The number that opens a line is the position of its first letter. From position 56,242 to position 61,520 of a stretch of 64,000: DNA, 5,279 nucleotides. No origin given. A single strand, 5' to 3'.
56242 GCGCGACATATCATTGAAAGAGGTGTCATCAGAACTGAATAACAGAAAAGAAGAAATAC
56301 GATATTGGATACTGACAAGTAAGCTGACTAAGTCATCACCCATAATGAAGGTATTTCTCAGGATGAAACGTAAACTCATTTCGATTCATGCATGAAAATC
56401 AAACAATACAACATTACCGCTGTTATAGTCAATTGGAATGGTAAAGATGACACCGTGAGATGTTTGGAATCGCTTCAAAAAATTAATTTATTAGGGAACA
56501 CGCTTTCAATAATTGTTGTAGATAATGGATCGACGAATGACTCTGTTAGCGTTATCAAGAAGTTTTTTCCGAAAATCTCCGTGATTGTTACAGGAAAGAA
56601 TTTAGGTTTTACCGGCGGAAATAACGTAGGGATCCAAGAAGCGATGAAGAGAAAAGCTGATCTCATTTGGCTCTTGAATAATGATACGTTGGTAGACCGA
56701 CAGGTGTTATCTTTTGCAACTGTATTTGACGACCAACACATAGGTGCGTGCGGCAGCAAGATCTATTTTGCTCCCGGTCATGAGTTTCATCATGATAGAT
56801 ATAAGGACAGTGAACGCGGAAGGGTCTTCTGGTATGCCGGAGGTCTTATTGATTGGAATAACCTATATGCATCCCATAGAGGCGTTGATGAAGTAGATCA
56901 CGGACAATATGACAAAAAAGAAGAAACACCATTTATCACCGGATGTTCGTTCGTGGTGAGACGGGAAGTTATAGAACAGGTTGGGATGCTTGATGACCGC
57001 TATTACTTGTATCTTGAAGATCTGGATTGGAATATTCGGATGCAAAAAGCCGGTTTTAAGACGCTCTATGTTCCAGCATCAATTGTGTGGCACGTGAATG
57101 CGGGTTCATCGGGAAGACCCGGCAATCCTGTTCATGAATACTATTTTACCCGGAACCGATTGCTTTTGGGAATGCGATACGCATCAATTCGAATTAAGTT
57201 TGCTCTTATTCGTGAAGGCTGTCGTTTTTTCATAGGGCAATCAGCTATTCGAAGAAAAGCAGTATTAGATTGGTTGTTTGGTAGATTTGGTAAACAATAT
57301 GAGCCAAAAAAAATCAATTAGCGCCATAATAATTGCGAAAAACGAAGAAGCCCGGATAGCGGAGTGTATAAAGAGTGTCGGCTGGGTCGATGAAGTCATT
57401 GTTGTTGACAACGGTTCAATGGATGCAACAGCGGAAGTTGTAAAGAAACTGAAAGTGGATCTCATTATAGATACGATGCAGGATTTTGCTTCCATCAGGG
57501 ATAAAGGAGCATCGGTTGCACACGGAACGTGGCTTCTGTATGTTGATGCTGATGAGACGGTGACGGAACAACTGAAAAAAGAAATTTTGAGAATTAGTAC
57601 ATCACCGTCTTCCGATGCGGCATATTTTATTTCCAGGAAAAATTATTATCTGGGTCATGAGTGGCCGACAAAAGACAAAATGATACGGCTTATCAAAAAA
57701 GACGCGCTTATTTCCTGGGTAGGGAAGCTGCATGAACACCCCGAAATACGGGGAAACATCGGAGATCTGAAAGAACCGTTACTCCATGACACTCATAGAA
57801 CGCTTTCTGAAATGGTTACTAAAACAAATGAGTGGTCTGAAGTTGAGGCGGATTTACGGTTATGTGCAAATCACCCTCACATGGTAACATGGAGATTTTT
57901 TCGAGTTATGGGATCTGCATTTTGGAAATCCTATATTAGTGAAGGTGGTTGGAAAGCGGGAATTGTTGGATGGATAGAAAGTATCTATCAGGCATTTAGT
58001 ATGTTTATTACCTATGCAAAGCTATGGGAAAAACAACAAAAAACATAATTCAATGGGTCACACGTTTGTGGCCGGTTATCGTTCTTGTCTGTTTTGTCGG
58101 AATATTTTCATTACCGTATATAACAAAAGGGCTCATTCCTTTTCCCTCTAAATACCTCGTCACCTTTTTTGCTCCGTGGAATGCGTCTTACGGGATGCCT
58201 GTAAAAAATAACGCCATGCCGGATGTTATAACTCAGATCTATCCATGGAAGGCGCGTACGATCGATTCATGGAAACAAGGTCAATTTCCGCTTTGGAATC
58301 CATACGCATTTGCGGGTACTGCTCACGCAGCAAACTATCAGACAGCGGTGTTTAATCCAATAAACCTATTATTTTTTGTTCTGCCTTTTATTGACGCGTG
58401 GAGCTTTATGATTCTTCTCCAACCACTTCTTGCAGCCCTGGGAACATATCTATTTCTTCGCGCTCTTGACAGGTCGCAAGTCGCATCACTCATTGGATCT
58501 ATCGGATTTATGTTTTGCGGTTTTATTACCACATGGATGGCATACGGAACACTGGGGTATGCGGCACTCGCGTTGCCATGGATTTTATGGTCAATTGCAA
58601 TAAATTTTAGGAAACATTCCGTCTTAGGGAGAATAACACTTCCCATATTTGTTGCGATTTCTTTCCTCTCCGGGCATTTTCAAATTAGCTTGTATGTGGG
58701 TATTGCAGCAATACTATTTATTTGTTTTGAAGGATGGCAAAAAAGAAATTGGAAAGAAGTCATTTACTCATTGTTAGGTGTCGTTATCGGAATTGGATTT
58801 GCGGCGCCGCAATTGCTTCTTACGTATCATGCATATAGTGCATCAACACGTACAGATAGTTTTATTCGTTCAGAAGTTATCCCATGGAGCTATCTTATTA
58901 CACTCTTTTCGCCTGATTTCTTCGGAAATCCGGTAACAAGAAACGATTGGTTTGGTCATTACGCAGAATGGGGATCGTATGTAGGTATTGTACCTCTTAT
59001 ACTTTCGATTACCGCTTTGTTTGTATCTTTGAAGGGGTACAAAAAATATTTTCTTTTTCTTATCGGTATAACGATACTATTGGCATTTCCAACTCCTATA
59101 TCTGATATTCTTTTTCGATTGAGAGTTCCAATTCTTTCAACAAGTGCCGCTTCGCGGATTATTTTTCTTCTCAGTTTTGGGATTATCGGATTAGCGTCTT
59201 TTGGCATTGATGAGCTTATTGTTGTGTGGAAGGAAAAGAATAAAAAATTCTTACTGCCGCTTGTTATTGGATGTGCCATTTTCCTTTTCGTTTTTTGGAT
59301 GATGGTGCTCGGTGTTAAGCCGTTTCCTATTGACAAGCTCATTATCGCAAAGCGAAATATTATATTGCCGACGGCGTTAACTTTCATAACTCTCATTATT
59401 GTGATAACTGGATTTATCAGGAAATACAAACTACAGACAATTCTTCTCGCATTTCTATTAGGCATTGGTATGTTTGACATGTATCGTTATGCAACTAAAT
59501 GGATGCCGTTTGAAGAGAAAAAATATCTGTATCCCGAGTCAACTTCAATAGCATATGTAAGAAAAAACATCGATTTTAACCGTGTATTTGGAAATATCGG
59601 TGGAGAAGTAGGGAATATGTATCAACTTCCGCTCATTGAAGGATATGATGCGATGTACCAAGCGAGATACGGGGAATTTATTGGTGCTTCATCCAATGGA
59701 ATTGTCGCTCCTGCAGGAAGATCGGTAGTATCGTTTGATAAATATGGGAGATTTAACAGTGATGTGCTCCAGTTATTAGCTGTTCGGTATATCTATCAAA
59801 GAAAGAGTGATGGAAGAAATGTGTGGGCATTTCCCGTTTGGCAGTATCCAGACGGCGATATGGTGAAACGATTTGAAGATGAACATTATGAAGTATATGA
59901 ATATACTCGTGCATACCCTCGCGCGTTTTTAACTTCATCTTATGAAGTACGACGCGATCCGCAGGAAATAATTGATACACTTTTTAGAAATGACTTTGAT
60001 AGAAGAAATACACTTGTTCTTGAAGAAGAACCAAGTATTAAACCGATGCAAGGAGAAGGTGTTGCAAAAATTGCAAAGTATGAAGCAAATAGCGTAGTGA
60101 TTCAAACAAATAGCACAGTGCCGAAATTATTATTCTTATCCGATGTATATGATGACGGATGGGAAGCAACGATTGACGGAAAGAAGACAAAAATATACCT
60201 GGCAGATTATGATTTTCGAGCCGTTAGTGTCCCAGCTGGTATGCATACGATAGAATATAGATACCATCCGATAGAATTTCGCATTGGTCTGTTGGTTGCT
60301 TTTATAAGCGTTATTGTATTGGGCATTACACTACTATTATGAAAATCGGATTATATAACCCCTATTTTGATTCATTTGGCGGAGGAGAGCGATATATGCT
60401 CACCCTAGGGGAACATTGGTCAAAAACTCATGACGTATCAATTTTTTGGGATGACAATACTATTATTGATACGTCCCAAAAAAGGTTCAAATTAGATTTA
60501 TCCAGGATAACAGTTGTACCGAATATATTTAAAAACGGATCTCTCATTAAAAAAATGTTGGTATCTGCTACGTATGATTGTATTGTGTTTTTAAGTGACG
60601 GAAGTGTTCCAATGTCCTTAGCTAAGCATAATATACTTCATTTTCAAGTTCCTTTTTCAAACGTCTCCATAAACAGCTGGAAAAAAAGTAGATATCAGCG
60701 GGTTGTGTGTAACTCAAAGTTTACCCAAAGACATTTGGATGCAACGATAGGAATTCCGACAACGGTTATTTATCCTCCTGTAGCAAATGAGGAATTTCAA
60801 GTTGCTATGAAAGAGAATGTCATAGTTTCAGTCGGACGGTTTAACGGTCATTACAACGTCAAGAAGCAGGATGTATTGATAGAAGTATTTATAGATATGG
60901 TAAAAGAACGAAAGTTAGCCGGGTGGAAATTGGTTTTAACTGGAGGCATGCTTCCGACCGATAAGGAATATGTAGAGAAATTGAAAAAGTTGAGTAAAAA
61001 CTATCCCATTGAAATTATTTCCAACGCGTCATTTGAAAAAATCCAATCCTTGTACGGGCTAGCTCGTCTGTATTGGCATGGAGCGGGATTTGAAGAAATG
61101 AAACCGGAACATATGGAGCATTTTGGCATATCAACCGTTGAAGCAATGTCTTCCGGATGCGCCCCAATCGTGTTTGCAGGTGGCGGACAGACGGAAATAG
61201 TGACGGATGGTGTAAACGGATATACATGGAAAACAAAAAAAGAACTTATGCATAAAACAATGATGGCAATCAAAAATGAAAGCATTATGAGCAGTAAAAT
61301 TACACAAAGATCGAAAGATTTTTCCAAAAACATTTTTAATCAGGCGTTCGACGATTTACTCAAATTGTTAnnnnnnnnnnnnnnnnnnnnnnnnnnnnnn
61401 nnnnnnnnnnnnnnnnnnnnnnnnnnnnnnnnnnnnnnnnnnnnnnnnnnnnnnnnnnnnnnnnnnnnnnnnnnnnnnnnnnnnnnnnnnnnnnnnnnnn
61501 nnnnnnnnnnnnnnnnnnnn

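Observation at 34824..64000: At least 29-kb surface-glycosylation locus with paralog expansion of GT-C-type membrane glycosyltransferases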

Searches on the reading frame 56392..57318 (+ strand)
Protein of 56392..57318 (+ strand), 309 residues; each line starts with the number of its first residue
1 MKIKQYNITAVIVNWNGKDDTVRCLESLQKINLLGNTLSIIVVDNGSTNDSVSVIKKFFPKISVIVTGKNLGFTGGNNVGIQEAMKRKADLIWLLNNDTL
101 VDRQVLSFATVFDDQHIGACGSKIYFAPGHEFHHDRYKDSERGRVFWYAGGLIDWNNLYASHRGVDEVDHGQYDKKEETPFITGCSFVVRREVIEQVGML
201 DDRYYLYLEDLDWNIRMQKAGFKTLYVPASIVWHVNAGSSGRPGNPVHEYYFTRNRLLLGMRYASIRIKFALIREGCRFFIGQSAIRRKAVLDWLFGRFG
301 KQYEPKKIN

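Call 4: search_protein_families(library=pfam, proteins=[window:56392-57318:+], max_evalue=0.01)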
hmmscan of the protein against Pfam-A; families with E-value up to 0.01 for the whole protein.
window:56392-57318:+ (309 aa): 3 families
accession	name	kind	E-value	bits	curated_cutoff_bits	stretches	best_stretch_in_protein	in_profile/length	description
PF00535.33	Glycos_transf_2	-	9.5e-16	58.6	23.3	1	10-197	2-167/168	Glycosyl transferase family 2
PF13641.12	Glyco_tranf_2_3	-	1.9e-15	57.9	27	1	8-237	3-214/230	Glycosyltransferase like family 2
PF13632.12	Glyco_trans_2_3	-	8.8e-05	22.8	27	1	178-234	68-123/198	Glycosyl transferase family group 2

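Call 41: search_solved_structures(query=window:56392-57318:+, max_evalue=0.001)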
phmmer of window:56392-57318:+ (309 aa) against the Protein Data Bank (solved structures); distinct sequences matched with E-value up to 0.001: 8.
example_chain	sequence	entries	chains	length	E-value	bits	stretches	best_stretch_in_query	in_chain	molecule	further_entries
9dtp_A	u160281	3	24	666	1.4e-09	40.9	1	15-261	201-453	Galactofuranosyltransferase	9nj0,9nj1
9oa3_A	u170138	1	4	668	1.4e-09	40.9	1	15-261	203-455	Galactofuranosyltransferase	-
6p61_A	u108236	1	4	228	9.6e-07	31.5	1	7-87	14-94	Glycosyltransferase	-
9omm_A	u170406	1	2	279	0.00022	23.7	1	5-107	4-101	Glycosyltransferase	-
9omh_A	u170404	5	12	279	0.00026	23.5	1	5-107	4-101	Glycosyltransferase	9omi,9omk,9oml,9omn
9omj_A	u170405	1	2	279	0.00044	22.8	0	6-107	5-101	Glycosyltransferase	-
5tze_C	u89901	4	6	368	0.00049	22.6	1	10-117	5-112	Glycosyl transferase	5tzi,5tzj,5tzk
5tz8_A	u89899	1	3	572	0.00093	21.7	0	10-117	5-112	Glycosyl transferase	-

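Call 66: search_protein_families(library=ncbifam, proteins=[window:56392-57318:+], max_evalue=0.00001)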
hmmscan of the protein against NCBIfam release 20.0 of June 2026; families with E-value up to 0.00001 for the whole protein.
window:56392-57318:+ (309 aa): 8 families
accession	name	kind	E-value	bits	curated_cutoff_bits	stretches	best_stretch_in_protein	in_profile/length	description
TIGR01556.1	rhamnosyltran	subfamily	2.7e-16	59.6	200.55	2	33-109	17-94/281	rhamnosyltransferase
TIGR03965.1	mycofact_glyco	equivalog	2.8e-12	46.3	280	0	179-234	226-280/467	mycofactocin biosynthesis glycosyltransferase MftF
NF041875.1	EPS_EpsD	equivalog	5.2e-11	42.5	370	0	159-236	134-208/325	exopolysaccharide biosynthesis glycosyltransferase EpsD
NF038302.1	EPS_HpsE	equivalog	1.5e-08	34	300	1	7-125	2-125/307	hormogonium polysaccharide biosynthesis glycosyltransferase HpsE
NF050113.1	gal_furan_GlfT1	equivalog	2.7e-08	33.5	330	1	8-106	1-98/290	galactofuranosyltransferase GlfT1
TIGR04242.1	nodulat_NodC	equivalog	1e-07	31.3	550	0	11-120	53-164/395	chitooligosaccharide synthase NodC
TIGR03937.1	PgaC_IcaA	equivalog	1.5e-07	30.8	422.3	0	7-109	46-146/407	poly-beta-1,6-N-acetyl-D-glucosamine synthase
NF007482.0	PRK10073.1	equivalog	2.5e-07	30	423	1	5-85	5-85/334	glycosyltransferase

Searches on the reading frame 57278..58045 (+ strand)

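Call 4: search_protein_families(library=pfam, proteins=[window:57278-58045:+], max_evalue=0.01)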
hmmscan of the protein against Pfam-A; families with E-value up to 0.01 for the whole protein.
window:57278-58045:+ (256 aa): 3 families
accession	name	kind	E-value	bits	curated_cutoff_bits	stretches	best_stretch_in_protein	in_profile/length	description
PF00535.33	Glycos_transf_2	-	3.6e-17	63.2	23.3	1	15-135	1-131/168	Glycosyl transferase family 2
PF13704.12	Glyco_tranf_2_4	-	2.4e-06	28.4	27.5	1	21-96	1-85/98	Glycosyl transferase family 2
PF10111.15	Glyco_tranf_2_2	-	1.2e-05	25.4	27.3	1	21-109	7-108/276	Glycosyltransferase like family 2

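Call 66: search_protein_families(library=ncbifam, proteins=[window:57278-58045:+], max_evalue=0.00001)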
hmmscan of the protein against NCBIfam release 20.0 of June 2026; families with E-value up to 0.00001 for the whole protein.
window:57278-58045:+ (256 aa): 6 families
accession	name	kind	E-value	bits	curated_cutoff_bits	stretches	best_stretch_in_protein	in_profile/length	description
TIGR04195.1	S_glycosyl_SunS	equivalog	1.5e-13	50.4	350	1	9-155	54-202/421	SunS family peptide S-glycosyltransferase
TIGR04283.1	glyco_like_mftF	equivalog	8.3e-13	48.4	182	1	14-117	1-107/221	TIGR04283 family arsenosugar biosynthesis glycosyltransferase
NF007482.0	PRK10073.1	equivalog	2.3e-09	36.7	423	1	8-115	2-118/334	glycosyltransferase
NF010496.0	PRK13915.1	equivalog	1e-06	28.1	262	1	6-92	25-126/307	glucosyl-3-phosphoglycerate synthase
TIGR03965.1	mycofact_glyco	equivalog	6.7e-06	25.2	280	1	9-95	71-167/467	mycofactocin biosynthesis glycosyltransferase MftF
NF041875.1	EPS_EpsD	equivalog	7.3e-06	25.6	370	1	39-104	32-101/325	exopolysaccharide biosynthesis glycosyltransferase EpsD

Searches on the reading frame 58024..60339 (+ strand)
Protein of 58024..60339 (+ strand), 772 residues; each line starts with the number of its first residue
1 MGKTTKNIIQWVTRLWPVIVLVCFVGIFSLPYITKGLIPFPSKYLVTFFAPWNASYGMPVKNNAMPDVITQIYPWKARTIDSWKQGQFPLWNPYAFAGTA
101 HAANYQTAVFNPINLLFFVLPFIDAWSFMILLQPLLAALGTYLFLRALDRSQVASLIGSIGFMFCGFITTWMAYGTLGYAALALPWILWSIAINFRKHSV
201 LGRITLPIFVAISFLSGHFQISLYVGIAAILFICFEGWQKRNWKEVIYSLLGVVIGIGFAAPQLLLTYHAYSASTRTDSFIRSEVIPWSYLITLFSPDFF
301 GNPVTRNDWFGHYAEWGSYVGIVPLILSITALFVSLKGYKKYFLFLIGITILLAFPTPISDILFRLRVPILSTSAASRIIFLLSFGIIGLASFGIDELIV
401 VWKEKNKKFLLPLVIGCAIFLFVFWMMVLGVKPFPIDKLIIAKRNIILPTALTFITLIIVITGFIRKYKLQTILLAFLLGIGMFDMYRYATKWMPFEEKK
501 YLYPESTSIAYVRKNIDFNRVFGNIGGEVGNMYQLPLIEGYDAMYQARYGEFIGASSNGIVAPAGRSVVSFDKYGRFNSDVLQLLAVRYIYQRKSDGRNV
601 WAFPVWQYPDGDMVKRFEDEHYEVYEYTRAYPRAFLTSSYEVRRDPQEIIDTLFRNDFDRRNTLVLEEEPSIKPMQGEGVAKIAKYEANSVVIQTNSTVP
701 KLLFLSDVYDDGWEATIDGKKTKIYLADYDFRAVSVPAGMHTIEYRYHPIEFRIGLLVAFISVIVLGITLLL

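Call 5: search_protein_families(library=pfam, proteins=[window:58024-60339:+], max_evalue=0.01)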
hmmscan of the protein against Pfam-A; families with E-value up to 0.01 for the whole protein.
window:58024-60339:+ (772 aa): 2 families
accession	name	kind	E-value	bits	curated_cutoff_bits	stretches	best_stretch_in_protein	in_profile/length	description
PF09586.16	YfhO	-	5.7e-26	91.6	28.5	2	682-758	757-834/835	Bacterial membrane protein YfhO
PF08019.17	EptA_B_N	-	0.008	16.5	22.3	1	221-294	69-144/152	Phosphoethanolamine transferase EptA/EptB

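Call 9: search_protein_families(library=ncbifam, proteins=[window:58024-60339:+], max_evalue=0.1)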
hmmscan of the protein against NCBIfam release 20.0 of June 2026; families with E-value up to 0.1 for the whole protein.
window:58024-60339:+ (772 aa): 2 families
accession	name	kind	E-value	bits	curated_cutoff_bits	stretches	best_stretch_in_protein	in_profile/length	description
NF047590.1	GlcsyltransPgfM2Strep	equivalog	5e-07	28.3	1500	1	700-766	807-873/884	glycosyltransferase PgfM2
NF033836.1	polymyxin_MCR9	exception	0.021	13.5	1240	1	211-295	112-199/539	MCR-9 family phosphoethanolamine--lipid A transferase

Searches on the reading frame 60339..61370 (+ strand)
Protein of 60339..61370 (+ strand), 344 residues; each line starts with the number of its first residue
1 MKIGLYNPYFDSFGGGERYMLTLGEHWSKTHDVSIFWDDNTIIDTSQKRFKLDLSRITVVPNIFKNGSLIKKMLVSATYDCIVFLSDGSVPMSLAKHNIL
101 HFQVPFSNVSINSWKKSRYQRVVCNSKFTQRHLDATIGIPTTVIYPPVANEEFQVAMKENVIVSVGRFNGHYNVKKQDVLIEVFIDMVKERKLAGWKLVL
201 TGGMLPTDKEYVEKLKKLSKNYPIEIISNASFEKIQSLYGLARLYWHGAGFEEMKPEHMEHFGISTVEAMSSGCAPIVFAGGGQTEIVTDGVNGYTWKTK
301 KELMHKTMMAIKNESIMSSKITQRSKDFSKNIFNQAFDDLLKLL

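Call 5: search_protein_families(library=pfam, proteins=[window:60339-61370:+], max_evalue=0.01)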
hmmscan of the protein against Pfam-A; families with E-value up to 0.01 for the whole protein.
window:60339-61370:+ (344 aa): 4 families
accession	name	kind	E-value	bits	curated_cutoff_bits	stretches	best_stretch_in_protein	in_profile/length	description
PF00534.26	Glycos_transf_1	-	1.2e-20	74.2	26.4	1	154-326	10-170/172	Glycosyl transferases group 1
PF13692.12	Glyco_trans_1_4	-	5.9e-14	53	27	1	160-302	2-131/142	Glycosyl transferases group 1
PF13439.12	Glyco_transf_4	-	7.6e-07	29.7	28.5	1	13-148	1-166/170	Glycosyltransferase Family 4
PF15924.11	ALG11_N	-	0.0023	18.4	29.8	0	3-71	4-80/209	ALG11 mannosyltransferase N-terminus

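Call 30: find_encoding_contigs(protein=window:60339-61370:+, flank=10000, max_places=4)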
Protein window:60339-61370:+ (344 aa): 1 contig read that carries it; 1 place shown.
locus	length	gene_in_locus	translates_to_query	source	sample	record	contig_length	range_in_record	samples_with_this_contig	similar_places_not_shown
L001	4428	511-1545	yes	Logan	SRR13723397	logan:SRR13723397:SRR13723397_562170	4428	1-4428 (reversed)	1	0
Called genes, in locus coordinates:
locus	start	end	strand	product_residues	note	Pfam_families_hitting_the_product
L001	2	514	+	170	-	?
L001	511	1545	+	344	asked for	PF13439:Glyco_transf_4 (weak), PF00534:Glycos_transf_1, PF13692:Glyco_trans_1_4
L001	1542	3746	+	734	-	PF09586:YfhO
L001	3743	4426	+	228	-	?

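Call 66: search_protein_families(library=ncbifam, proteins=[window:60339-61370:+], max_evalue=0.00001)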
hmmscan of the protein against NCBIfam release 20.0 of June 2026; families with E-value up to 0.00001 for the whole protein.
window:60339-61370:+ (344 aa): 6 families
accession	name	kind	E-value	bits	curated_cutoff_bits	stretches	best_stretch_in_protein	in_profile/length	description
TIGR03999.1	thiol_BshA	equivalog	3.4e-09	36.1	273.7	1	150-334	190-358/375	N-acetyl-alpha-D-glucosaminyl L-malate synthase BshA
TIGR03449.1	mycothiol_MshA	equivalog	1.5e-07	30.7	462.5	1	152-328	213-383/406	D-inositol-3-phosphate glycosyltransferase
TIGR02095.1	glgA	subfamily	9.8e-07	27.8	328.45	1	154-298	289-416/477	glycogen/starch synthase, ADP-glucose type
NF001901.0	PRK00654.1-5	equivalog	1.5e-06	27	649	1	194-302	344-443/502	glycogen synthase GlgA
NF012028.0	PRK15484.1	subfamily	3.2e-06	26.5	618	1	149-317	183-343/380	lipopolysaccharide N-acetylglucosaminyltransferase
NF041139.1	TreT_Thcocales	equivalog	3.9e-06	25.9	775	1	151-331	221-394/412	trehalose synthase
